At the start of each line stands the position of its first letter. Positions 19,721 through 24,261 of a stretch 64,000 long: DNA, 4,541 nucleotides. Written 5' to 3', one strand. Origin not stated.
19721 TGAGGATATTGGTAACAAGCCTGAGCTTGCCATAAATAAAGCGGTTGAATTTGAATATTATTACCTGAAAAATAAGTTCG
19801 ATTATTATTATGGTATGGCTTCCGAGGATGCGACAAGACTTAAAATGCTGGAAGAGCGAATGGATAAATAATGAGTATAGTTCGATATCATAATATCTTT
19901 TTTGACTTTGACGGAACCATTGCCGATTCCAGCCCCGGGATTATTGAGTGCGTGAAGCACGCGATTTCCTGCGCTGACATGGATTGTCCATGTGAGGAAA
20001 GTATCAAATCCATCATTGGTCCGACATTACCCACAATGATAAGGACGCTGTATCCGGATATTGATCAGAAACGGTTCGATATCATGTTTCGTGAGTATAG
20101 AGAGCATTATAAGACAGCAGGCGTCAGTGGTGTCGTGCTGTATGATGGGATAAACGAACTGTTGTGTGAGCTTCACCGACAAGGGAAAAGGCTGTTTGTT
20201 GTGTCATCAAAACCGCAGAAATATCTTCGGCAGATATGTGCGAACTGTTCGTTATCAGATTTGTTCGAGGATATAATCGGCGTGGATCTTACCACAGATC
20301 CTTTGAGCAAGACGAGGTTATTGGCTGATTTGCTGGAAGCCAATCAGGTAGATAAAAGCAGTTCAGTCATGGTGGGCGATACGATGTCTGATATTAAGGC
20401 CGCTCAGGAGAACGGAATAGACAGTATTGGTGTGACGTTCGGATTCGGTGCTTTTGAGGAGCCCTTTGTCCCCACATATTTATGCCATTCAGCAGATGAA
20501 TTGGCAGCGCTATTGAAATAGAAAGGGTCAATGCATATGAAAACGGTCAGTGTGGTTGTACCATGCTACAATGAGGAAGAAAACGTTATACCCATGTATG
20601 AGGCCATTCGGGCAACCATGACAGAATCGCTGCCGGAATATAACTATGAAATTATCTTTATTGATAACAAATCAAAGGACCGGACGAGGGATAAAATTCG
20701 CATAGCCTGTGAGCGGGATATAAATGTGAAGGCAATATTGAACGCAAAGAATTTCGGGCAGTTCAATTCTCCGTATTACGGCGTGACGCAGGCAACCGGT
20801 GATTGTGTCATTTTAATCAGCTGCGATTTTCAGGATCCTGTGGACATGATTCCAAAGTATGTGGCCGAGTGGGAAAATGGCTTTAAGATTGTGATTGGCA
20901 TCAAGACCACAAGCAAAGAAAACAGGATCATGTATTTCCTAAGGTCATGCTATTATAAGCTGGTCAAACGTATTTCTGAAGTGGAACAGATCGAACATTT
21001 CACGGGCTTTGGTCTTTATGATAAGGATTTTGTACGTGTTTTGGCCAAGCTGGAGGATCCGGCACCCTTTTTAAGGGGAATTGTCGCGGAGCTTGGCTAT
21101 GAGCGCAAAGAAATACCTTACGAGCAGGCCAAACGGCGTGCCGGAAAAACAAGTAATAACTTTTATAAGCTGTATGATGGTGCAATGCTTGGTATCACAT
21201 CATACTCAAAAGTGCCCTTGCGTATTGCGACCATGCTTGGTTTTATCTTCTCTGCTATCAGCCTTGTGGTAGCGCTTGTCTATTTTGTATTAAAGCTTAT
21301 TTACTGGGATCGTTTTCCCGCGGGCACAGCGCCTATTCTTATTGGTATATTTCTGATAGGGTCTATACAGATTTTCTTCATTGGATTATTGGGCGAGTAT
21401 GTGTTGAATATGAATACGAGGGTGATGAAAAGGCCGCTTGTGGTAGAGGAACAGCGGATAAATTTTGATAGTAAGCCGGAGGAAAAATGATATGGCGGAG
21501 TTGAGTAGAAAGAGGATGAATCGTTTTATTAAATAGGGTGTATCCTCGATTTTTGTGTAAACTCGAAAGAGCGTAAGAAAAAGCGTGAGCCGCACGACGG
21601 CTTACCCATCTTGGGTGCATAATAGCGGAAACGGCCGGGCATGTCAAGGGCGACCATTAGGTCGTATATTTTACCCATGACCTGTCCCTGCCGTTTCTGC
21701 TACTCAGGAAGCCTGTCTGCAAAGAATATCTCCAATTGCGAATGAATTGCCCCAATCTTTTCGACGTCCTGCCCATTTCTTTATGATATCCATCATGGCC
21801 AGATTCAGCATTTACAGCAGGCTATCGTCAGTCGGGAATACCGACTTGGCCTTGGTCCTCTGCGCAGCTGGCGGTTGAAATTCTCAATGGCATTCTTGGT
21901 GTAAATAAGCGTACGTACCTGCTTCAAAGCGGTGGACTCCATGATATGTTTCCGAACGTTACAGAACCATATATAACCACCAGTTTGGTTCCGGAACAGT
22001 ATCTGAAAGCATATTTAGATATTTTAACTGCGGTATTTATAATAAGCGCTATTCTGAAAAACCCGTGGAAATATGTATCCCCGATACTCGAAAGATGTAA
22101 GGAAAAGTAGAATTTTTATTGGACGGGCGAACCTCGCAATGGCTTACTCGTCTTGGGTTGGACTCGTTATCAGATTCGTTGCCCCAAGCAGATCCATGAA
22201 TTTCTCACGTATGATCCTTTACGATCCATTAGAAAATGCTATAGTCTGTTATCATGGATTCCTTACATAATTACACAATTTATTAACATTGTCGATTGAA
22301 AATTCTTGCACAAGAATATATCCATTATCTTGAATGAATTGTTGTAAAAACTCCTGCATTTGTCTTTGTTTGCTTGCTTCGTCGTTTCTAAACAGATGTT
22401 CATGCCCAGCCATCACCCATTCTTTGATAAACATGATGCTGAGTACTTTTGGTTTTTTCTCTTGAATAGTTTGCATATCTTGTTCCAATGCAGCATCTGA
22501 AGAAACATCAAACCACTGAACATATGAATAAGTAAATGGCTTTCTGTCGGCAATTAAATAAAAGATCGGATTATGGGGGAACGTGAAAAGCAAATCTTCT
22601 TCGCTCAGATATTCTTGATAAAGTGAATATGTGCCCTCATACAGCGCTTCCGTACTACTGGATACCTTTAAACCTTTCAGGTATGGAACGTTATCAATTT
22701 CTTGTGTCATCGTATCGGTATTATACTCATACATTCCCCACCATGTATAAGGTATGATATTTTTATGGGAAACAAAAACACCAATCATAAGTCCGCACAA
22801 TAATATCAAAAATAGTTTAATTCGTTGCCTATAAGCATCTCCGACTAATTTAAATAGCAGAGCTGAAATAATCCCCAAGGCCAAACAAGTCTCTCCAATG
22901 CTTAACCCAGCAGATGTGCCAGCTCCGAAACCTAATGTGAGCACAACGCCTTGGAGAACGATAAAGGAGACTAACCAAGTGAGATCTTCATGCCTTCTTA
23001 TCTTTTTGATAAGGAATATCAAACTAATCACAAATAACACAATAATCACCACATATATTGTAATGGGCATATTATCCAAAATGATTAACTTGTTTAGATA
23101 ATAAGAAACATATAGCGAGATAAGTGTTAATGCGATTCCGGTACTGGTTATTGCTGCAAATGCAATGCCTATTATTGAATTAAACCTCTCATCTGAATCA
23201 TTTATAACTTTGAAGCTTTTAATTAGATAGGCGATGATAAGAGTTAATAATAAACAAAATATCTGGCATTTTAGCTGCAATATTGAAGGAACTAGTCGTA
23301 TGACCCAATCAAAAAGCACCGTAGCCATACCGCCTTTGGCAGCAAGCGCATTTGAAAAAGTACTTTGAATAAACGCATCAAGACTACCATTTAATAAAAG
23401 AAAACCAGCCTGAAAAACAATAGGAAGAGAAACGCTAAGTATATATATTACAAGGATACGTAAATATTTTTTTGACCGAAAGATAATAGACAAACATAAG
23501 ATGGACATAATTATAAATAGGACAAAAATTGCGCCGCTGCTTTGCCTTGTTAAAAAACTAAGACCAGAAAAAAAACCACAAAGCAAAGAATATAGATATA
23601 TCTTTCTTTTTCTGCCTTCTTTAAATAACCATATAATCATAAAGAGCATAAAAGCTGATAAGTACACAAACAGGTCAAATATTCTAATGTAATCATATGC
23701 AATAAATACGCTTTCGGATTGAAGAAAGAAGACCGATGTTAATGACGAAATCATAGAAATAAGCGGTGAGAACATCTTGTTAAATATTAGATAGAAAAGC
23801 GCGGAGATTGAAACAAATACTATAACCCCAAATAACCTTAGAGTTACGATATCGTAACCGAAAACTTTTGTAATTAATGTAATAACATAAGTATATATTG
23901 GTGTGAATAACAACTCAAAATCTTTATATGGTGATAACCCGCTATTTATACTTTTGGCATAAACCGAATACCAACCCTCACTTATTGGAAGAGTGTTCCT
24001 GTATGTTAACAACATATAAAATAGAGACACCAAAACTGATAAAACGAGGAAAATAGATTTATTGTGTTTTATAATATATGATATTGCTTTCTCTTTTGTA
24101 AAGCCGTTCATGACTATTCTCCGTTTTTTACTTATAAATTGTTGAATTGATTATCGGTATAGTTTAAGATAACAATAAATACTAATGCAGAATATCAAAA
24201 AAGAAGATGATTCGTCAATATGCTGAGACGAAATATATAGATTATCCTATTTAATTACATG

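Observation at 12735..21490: CDP-3,6-dideoxyhexose genes continue into a YerE-like ThDP enzyme: a predicted C-branched (yersiniose-type) sugar pathway in a Gram-positive glycan locus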

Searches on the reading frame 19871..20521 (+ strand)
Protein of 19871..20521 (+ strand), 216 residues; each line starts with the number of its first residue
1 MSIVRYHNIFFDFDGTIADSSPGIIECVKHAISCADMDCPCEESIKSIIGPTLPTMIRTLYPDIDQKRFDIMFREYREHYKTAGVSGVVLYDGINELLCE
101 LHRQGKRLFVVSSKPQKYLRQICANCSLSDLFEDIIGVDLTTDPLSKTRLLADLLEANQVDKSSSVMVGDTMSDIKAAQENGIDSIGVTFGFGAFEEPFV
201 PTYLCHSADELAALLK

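Call 3: search_protein_families(library=pfam, proteins=[window:19871-20521:+])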
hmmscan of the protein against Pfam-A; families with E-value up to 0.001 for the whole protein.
window:19871-20521:+ (216 aa): 4 families
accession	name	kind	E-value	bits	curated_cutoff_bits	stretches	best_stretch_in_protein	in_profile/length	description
PF13419.12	HAD_2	-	7.5e-35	121.1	23.8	1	9-188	1-178/178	Haloacid dehalogenase-like hydrolase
PF00702.32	Hydrolase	-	7.9e-19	69.2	26.4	1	9-181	4-190/191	haloacid dehalogenase-like hydrolase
PF12710.13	HAD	-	2.1e-13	51.6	27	1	9-178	1-188/189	haloacid dehalogenase-like hydrolase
PF13242.12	Hydrolase_like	-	1.1e-08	35.3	22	1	150-206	9-70/75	HAD-hyrolase-like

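Call 4: search_protein_families(library=ncbifam, proteins=[window:19871-20521:+])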
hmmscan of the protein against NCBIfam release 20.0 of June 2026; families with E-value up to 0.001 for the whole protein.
window:19871-20521:+ (216 aa): 30 families (the best 25 are shown)
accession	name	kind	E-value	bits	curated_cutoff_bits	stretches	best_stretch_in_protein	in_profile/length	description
NF009695.0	PRK13222.1-2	equivalog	4.7e-31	108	225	1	4-195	4-200/226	phosphoglycolate phosphatase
TIGR01449.2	PGP_bact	equivalog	4.3e-26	91.8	180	1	10-215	2-213/213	phosphoglycolate phosphatase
NF009804.0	PRK13288.1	equivalog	9.2e-24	84.1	218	1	8-214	5-209/215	pyrophosphatase PpaX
NF009697.0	PRK13222.1-4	equivalog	8.1e-21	74.4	327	1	6-198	7-202/232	phosphoglycolate phosphatase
NF009694.0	PRK13222.1-1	equivalog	8.2e-17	61.3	415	1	68-193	90-215/252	phosphoglycolate phosphatase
NF009696.0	PRK13222.1-3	equivalog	3.4e-16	59.6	359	1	5-192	2-190/223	N-acetylmuramic acid 6-phosphate phosphatase MupP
TIGR01454.1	AHBA_synth_RP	hypoth_equivalog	3.6e-16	59.4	246.65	1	10-193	2-179/205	AHBA synthesis associated protein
NF009700.0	PRK13226.1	equivalog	9.9e-16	58.1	342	1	8-194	14-200/229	phosphoglycolate phosphatase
NF009698.0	PRK13223.1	equivalog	9.9e-16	57.7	466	1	9-193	16-205/272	phosphoglycolate phosphatase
TIGR02253.1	CTE7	subfamily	4.1e-11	43.1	169.75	1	8-186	4-192/221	TIGR02253 family HAD-type hydrolase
NF009699.0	PRK13225.1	equivalog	8.9e-11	41.8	368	1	8-193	64-243/273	phosphoglycolate phosphatase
NF005213.0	PRK06698.1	equivalog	3e-10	39.5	768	1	36-194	277-432/459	bifunctional 5'-methylthioadenosine/S-adenosylhomocysteine nucleosidase/phosphatase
TIGR02254.1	YjjG_YfnB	equivalog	2.7e-08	33.6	159.9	1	75-212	83-220/223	YjjG family noncanonical pyrimidine nucleotidase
TIGR01993.1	Pyr-5-nucltdase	equivalog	2.9e-08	33.7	142.9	1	91-184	86-179/183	pyrimidine 5'-nucleotidase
TIGR01662.1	HAD-SF-IIIA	subfamily_domain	3.1e-08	33.8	44.6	1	89-186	25-136/141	HAD-IIIA family hydrolase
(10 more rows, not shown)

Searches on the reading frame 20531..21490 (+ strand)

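Call 3: search_protein_families(library=pfam, proteins=[window:20531-21490:+])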
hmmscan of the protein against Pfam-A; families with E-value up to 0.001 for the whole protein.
window:20531-21490:+ (319 aa): 2 families
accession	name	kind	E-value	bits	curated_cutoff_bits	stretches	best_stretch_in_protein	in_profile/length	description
PF00535.33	Glycos_transf_2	-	3.5e-23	82.8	23.3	1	7-141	1-131/168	Glycosyl transferase family 2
PF10111.15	Glyco_tranf_2_2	-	0.00023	21.2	27.3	1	7-109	1-101/276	Glycosyltransferase like family 2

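Call 4: search_protein_families(library=ncbifam, proteins=[window:20531-21490:+])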
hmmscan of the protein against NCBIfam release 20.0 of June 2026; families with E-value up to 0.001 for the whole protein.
window:20531-21490:+ (319 aa): 18 families
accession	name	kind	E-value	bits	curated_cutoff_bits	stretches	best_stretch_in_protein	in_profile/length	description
NF047588.1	GlcsyltransPgfSStrep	equivalog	3.7e-54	184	500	1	6-307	3-304/308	glycosyltransferase PgfS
NF007986.1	PRK10714.1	equivalog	6.6e-34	117.3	529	1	2-304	4-306/316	undecaprenyl-phosphate 4-deoxy-4-formamido-L-arabinose transferase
TIGR03937.1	PgaC_IcaA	equivalog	1.8e-12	46.9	422.3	1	2-99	43-135/407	poly-beta-1,6-N-acetyl-D-glucosamine synthase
NF041875.1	EPS_EpsD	equivalog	1.1e-10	41.5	370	1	6-149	1-140/325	exopolysaccharide biosynthesis glycosyltransferase EpsD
NF010496.0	PRK13915.1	equivalog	3.4e-10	39.5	262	1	3-107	30-134/307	glucosyl-3-phosphoglycerate synthase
NF047683.1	TeichurnBiosyTuaG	equivalog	3e-07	30.3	400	1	4-99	6-96/252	teichuronic acid biosynthesis protein TuaG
TIGR04182.1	glyco_TIGR04182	equivalog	6.5e-07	29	325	1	6-300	2-291/293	S-layer glycoprotein N-glycosyltransferase AglJ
TIGR04283.1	glyco_like_mftF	equivalog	1e-06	28.5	182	1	6-109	1-92/221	TIGR04283 family arsenosugar biosynthesis glycosyltransferase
TIGR03111.1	glyc2_xrt_Gpos1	hypoth_equivalog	1.2e-05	24.3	363.95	1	4-157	49-199/439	TIGR03111 family XrtG-associated glycosyltransferase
NF045692.1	OglycostaseCruG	equivalog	1.4e-05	24.2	600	1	3-69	40-101/386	2'-O-glycosyltransferase CruG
NF050050.1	ProtGlycPglI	equivalog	4.7e-05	22.9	500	1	4-133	2-127/306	GalNAc(5)-diNAcBac-PP-undecaprenol beta-1,3-glucosyltransferase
NF007482.0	PRK10073.1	equivalog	6.9e-05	22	423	1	4-99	6-95/334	glycosyltransferase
NF038302.1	EPS_HpsE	equivalog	9.6e-05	21.5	300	1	6-57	3-52/307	hormogonium polysaccharide biosynthesis glycosyltransferase HpsE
TIGR04242.1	nodulat_NodC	equivalog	0.00024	20.2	550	1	3-114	47-156/395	chitooligosaccharide synthase NodC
NF038299.1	EPS_HpsN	equivalog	0.00034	19.7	425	1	5-114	2-106/317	hormogonium polysaccharide biosynthesis glycosyltransferase HpsN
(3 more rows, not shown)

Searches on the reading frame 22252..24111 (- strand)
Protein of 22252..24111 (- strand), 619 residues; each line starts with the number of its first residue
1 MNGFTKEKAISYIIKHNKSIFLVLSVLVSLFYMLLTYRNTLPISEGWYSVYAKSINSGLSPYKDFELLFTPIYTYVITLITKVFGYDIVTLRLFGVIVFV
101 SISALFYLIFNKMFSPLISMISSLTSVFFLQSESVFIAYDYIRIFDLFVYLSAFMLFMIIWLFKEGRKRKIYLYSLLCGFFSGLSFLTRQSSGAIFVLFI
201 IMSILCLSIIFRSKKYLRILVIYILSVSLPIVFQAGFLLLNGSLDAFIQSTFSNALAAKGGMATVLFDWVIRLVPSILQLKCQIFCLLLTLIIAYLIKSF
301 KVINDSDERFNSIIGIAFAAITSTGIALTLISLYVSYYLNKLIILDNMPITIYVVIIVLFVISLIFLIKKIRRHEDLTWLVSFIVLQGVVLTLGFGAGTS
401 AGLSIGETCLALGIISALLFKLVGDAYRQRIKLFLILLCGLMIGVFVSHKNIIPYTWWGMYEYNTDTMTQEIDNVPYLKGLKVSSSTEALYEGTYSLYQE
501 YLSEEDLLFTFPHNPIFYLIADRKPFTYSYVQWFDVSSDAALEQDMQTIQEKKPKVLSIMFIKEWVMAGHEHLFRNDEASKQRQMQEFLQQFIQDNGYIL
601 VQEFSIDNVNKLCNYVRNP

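Call 16: search_protein_families(library=pfam, proteins=[window:22252-24111:-], max_evalue=0.00001)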
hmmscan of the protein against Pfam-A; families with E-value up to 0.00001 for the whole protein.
window:22252-24111:- (619 aa): 1 family
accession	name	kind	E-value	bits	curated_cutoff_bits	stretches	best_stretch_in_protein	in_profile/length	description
PF13231.12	PMT_2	-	2.9e-06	28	26.1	1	71-228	4-155/160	Dolichyl-phosphate-mannose-protein mannosyltransferase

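Call 61: search_protein_families(library=ncbifam, proteins=[window:22252-24111:-], max_evalue=0.00001)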
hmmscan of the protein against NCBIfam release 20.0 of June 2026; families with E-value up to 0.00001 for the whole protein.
window:22252-24111:- (619 aa): 0 families
